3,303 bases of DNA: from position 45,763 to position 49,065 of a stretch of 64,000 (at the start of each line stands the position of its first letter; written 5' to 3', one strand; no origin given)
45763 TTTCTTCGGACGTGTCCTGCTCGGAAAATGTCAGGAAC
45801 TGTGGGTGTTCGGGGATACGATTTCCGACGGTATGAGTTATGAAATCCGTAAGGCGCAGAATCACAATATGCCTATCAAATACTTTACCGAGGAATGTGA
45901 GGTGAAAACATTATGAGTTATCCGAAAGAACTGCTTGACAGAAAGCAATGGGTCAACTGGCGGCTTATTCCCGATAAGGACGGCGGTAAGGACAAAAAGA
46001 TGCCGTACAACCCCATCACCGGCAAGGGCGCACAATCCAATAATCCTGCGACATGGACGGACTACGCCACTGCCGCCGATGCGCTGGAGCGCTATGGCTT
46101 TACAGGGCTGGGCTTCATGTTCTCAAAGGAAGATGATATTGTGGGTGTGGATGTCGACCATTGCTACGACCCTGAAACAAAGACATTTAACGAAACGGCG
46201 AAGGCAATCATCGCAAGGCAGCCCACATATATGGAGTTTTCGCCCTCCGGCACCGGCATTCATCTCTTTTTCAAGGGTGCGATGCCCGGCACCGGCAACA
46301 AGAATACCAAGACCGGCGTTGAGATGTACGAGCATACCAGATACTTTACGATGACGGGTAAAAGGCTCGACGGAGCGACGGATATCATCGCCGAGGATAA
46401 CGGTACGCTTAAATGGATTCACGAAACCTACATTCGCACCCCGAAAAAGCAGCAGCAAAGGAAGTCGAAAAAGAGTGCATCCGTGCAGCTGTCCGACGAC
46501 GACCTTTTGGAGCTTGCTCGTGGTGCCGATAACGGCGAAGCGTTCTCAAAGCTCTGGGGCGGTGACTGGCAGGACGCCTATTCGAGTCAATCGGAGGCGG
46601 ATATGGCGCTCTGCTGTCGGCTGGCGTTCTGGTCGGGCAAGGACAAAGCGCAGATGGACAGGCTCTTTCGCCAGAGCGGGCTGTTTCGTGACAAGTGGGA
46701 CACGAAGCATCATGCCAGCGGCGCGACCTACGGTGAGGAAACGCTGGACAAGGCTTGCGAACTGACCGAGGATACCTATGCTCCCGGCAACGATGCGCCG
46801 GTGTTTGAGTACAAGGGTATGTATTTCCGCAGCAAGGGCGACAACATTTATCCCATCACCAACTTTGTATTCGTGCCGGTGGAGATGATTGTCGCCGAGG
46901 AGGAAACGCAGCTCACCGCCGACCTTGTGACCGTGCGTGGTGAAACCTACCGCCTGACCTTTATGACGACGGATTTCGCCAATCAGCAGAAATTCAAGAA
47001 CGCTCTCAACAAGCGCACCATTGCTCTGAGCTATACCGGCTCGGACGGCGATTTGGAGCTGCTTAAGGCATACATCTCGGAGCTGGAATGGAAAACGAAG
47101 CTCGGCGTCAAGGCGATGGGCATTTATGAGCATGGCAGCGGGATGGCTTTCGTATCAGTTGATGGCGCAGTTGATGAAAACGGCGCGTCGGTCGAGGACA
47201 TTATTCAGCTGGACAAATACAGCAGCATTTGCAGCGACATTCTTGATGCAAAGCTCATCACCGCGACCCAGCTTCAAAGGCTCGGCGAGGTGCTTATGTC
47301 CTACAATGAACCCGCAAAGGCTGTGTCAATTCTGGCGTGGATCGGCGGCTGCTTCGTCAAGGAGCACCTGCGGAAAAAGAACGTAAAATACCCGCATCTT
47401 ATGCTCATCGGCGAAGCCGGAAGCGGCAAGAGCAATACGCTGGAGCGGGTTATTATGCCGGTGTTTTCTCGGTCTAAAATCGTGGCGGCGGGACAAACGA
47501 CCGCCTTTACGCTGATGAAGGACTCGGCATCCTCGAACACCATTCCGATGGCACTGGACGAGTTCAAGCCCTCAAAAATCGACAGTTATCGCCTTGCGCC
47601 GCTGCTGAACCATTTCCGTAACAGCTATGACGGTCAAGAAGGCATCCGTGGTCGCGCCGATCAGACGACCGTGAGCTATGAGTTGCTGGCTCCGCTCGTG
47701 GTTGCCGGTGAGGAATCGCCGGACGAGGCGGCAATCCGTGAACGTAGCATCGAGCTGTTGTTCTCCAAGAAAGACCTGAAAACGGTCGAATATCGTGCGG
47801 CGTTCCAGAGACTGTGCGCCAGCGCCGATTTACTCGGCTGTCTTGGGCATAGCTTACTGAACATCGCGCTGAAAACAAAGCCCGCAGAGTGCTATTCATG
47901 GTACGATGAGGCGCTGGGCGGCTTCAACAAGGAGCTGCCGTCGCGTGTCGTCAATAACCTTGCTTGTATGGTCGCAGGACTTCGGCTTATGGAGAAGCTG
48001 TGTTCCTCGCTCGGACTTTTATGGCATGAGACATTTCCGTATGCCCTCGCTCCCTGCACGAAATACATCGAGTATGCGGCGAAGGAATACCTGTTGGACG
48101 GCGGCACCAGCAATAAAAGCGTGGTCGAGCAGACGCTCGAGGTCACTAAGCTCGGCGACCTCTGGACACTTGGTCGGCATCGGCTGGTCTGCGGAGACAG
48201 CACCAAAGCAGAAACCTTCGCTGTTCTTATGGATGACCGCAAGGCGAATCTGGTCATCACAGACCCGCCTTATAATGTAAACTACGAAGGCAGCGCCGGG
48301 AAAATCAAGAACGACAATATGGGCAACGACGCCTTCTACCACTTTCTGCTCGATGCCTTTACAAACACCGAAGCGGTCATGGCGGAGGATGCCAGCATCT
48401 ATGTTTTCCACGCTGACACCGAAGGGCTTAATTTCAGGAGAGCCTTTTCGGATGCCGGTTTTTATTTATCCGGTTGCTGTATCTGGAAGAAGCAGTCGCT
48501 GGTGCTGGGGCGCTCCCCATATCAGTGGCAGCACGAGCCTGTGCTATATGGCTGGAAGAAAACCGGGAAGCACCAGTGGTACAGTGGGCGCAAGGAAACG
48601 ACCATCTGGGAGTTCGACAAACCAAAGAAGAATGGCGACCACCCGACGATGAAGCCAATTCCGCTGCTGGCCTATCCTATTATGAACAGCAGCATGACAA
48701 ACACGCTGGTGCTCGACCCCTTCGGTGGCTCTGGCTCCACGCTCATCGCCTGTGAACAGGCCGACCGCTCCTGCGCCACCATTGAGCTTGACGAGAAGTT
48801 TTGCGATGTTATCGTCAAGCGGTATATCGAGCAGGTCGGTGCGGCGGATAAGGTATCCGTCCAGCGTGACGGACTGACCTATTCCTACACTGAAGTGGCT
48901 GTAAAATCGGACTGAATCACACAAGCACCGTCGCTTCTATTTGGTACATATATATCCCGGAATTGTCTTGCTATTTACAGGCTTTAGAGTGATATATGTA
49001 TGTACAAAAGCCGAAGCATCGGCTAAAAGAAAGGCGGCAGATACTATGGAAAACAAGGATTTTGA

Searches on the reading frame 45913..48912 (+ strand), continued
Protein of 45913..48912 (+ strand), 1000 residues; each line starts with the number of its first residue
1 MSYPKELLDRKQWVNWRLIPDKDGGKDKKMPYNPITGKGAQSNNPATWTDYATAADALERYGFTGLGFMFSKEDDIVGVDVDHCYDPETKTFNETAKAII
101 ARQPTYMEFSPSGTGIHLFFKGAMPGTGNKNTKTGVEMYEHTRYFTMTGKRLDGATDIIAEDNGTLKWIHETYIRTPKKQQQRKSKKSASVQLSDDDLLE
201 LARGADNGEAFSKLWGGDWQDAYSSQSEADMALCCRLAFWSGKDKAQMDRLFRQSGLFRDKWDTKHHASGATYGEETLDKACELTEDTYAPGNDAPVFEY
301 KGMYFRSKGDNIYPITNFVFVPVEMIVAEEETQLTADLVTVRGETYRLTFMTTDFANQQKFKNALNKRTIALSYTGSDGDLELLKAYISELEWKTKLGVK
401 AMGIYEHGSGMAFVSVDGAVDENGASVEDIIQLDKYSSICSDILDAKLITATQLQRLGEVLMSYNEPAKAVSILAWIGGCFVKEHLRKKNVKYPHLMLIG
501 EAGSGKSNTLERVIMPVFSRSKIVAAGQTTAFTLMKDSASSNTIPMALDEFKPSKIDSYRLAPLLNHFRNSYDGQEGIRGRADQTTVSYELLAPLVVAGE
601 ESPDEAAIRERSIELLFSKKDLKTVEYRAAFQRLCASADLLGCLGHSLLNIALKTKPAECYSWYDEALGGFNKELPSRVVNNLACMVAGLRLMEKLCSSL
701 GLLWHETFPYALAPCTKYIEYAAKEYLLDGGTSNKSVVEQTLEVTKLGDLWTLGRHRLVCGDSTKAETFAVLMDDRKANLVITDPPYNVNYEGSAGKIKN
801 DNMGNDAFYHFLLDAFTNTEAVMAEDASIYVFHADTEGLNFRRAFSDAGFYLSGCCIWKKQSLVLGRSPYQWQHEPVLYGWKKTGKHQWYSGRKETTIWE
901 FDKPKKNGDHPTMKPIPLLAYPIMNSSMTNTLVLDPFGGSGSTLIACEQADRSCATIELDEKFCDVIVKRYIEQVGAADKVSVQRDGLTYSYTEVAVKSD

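Call 47: search_protein_families(library=pfam, proteins=[L009:10401-10682:+, L009:10778-10996:+, L009:10996-11409:+, L009:11532-11888:+, L009:12084-12632:+, L009:12635-13963:+, L009:13968-15149:+, L009:15127-16359:+], max_evalue=0.01)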
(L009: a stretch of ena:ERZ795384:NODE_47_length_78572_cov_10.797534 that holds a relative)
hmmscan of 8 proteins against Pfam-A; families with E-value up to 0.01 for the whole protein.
L009:10401-10682:+ (94 aa): 2 families
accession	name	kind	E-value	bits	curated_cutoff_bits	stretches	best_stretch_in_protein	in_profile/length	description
PF01870.24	Hjc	-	0.00019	21.7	21.1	1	33-71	28-66/93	Archaeal holliday junction resolvase (hjc)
PF08774.17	VRR_NUC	-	0.00064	20.2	23.8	1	32-82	61-115/116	VRR-NUC domain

L009:10778-10996:+ (73 aa): 0 families

L009:10996-11409:+ (138 aa): 1 family
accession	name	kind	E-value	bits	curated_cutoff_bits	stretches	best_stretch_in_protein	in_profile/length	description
PF07374.17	DUF1492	-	2.9e-06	27.8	21.5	1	54-130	22-98/100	Protein of unknown function (DUF1492)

L009:11532-11888:+ (119 aa): 3 families
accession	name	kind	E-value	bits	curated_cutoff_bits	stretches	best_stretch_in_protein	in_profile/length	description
PF01844.29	HNH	-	9.5e-14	51.7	21.4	1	65-109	1-45/47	HNH endonuclease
PF14279.12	HNH_5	-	1.9e-08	34.6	27.5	1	65-111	1-46/56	HNH endonuclease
PF13391.12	HNH_2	-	0.001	19.3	21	1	79-107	13-57/66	HNH endonuclease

L009:12084-12632:+ (183 aa): 1 family
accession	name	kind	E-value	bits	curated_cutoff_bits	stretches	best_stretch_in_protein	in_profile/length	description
PF05119.17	Terminase_4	-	1.8e-07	31.9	24.7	1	72-147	2-77/98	Phage terminase, small subunit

L009:12635-13963:+ (443 aa): 2 families
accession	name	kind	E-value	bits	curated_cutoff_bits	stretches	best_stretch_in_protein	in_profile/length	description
PF01555.25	N6_N4_Mtase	-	4e-19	69.9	26.7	1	189-425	3-220/221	DNA methylase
PF02195.25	ParB_N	-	2.1e-07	31.4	26.3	1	3-86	3-86/95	ParB N-terminal domain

L009:13968-15149:+ (394 aa): 3 families
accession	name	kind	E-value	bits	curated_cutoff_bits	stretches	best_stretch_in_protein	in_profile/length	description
PF02773.21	S-AdoMet_synt_C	-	5.3e-62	208.2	25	1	235-370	2-137/138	S-adenosylmethionine synthetase, C-terminal domain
PF02772.21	S-AdoMet_synt_M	-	6.1e-40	136.5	29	1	116-232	2-120/120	S-adenosylmethionine synthetase, central domain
PF00438.25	S-AdoMet_synt_N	-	6.9e-29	100.7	33.1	1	4-84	3-90/99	S-adenosylmethionine synthetase, N-terminal domain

L009:15127-16359:+ (411 aa): 4 families
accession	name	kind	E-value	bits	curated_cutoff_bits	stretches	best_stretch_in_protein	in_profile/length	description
PF01555.25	N6_N4_Mtase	-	1.1e-26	94.7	26.7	1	190-379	2-220/221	DNA methylase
PF02195.25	ParB_N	-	6.1e-06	26.6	26.3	1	2-85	2-86/95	ParB N-terminal domain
PF03602.21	Cons_hypoth95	-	5.3e-05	23.4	24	0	316-396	17-97/182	Conserved hypothetical protein 95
PF02384.22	N6_Mtase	-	0.0095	15.7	20.4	0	172-223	112-153/311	N-6 DNA Methylase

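Call 71: search_protein_families(library=padloc, proteins=[window:45913-48912:+], max_evalue=0.001)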
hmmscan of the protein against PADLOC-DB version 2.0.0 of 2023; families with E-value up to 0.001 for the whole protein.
window:45913-48912:+ (1000 aa): 39 families (the best 25 are shown)
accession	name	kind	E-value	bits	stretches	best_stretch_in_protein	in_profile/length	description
PDLC03229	MTase_II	-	6.1e-133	441.8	1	743-996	164-430/436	Type II methyltransferase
PDLC03371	MTase_II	-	1.5e-26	91.5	1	773-973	25-254/260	Type II methyltransferase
PDLC03299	MTase_II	-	2.9e-21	74.3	2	894-970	176-256/296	Type II methyltransferase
PDLC03387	MTase_II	-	3.2e-18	63.9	1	882-974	189-278/289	Type II methyltransferase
PDLC03228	MTase_II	-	5.2e-18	63.7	1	773-981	16-215/227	Type II methyltransferase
PDLC03308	MTase_II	-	1.2e-17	62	1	774-978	186-401/419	Type II methyltransferase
PDLC03353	MTase_II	-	1.1e-15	55.9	1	886-971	165-250/260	Type II methyltransferase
PDLC03265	MTase_II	-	1.9e-13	48.6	1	896-970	252-327/333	Type II methyltransferase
PDLC03216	MTase_II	-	9.8e-13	45.8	1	909-983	193-266/364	Type II methyltransferase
PDLC03320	MTase_II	-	1.1e-12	45.8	1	906-972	209-275/289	Type II methyltransferase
PDLC03305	MTase_II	-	2.1e-12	45.1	1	799-978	71-249/513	Type II methyltransferase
PDLC03354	MTase_II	-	9.9e-12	42.6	1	892-974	304-385/425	Type II methyltransferase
PDLC03738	oMTase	-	1.7e-10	38.2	1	910-983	204-276/376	orphan methyltransferase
PDLC03251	MTase_II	-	8.3e-09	33.1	1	905-970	200-265/282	Type II methyltransferase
PDLC03339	MTase_II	-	1e-08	32.4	1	903-977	203-276/399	Type II methyltransferase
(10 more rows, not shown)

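Call 77: search_protein_representatives(protein=window:45913-48912:+)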
Query: 1000 residues. Proteins with E-value up to 0.001 (for the whole library): 54313; up to 1e-10: 29650; up to 1e-30: 9100. The best 150 are listed.
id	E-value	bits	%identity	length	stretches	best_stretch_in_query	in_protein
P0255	4.1e-254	862.3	51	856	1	2-746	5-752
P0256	5.2e-247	838.7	53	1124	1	1-745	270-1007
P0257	1.9e-245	833.6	51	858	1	4-745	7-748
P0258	2.2e-218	744.0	47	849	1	3-758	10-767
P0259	3.3e-217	740.1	59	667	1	193-745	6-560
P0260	4.2e-209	713.3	46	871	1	12-750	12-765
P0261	1.5e-206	704.8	63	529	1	62-559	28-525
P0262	9.8e-206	702.1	44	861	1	2-745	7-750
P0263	1.7e-204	698.0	46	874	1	3-745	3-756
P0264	1.5e-198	678.3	44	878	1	2-746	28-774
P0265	8.0e-159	546.8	55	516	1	1-433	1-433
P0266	7.8e-155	533.6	39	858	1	2-763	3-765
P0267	8.0e-155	533.6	38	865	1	3-757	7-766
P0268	1.7e-146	506.1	51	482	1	2-464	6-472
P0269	1.9e-145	502.5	42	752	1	163-745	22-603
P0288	3.8e-106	372.5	34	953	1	3-759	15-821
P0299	2.0e-98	346.9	36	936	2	315-744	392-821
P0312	6.1e-85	302.3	35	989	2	3-302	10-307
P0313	2.5e-83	297.0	35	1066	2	3-295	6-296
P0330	1.2e-78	281.4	38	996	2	3-294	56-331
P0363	4.3e-74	266.4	31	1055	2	2-292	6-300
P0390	1.2e-71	258.3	34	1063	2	275-706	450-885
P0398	3.7e-71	256.6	33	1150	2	3-295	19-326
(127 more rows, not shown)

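Call 78: search_protein_families(library=pfam, proteins=[P0256, P0312, P0313, P0330, P0363, P0390, P0398, P0288, P0299], max_evalue=0.001)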
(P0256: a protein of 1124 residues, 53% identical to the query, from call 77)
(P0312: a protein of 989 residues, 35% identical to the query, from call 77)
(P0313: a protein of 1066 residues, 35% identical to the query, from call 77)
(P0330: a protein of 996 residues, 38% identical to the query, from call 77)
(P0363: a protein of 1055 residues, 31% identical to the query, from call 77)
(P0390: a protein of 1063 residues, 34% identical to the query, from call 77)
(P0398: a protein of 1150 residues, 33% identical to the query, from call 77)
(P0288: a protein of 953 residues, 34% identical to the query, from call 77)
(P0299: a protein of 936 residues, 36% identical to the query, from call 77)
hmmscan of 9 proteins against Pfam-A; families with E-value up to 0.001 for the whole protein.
P0256 (1124 aa): 1 family
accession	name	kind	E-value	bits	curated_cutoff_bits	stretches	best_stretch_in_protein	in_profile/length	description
PF22763.1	NrS1-1_pol-like_HBD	-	1.6e-18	66.8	27.9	1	490-552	3-63/64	NrS-1 polymerase HBD domain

P0312 (989 aa): 1 family
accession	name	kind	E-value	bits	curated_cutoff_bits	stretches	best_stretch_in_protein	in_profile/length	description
PF22763.1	NrS1-1_pol-like_HBD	-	9.8e-31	105.9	27.9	1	234-295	2-63/64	NrS-1 polymerase HBD domain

P0313 (1066 aa): 2 families
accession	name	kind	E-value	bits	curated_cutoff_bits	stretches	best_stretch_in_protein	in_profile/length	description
PF22763.1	NrS1-1_pol-like_HBD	-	2.7e-30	104.5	27.9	1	228-291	1-64/64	NrS-1 polymerase HBD domain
PF13238.12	AAA_18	-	0.00084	20.2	29.4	0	608-672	3-55/128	AAA domain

P0330 (996 aa): 1 family
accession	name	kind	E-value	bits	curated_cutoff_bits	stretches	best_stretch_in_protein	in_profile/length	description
PF22763.1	NrS1-1_pol-like_HBD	-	5.6e-25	87.4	27.9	1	270-328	1-63/64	NrS-1 polymerase HBD domain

P0363 (1055 aa): 1 family
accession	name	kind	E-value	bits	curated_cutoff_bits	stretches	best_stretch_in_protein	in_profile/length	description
PF22763.1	NrS1-1_pol-like_HBD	-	1.3e-31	108.6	27.9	1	236-299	1-64/64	NrS-1 polymerase HBD domain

P0390 (1063 aa): 1 family
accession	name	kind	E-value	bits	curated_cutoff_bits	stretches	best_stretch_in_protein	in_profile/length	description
PF13155.12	Toprim_2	-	7.3e-05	23.5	22.1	1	341-428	1-87/88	Toprim-like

P0398 (1150 aa): 1 family
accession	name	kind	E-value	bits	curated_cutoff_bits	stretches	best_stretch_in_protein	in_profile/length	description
PF22763.1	NrS1-1_pol-like_HBD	-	1.6e-22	79.5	27.9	1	263-322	1-64/64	NrS-1 polymerase HBD domain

P0288 (953 aa): 1 family
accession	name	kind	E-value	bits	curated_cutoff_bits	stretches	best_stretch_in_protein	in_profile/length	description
PF22763.1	NrS1-1_pol-like_HBD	-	2.4e-20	72.6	27.9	1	260-327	1-61/64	NrS-1 polymerase HBD domain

P0299 (936 aa): 2 families
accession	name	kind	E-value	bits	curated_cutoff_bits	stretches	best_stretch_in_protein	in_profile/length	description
PF22763.1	NrS1-1_pol-like_HBD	-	4.1e-30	103.9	27.9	1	261-324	1-64/64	NrS-1 polymerase HBD domain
PF13401.12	AAA_22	-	0.0004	21.1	27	0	574-698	6-110/130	AAA domain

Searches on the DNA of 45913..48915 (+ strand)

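Call 8: search_dna_similar(query=window:45913-48915:+, collection=phages, mode=near)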
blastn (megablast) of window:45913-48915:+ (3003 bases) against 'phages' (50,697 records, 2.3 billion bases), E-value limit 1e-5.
Records with a match: 1; places in all: 1; records where one place covers at least 80% of the query: 0.
Best place of each record, by identity: 60-80% 1.
By first word of the organism name: Acutalibacteraceae 1.
By host as written in the record: Acutalibacteraceae 1.
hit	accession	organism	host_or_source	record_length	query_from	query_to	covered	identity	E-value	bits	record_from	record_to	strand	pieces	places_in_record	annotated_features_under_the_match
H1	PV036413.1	Acutalibacteraceae phage NatCom_991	Acutalibacteraceae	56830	2231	2942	24%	79.7%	3e-142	512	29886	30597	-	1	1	DNA methyltransferase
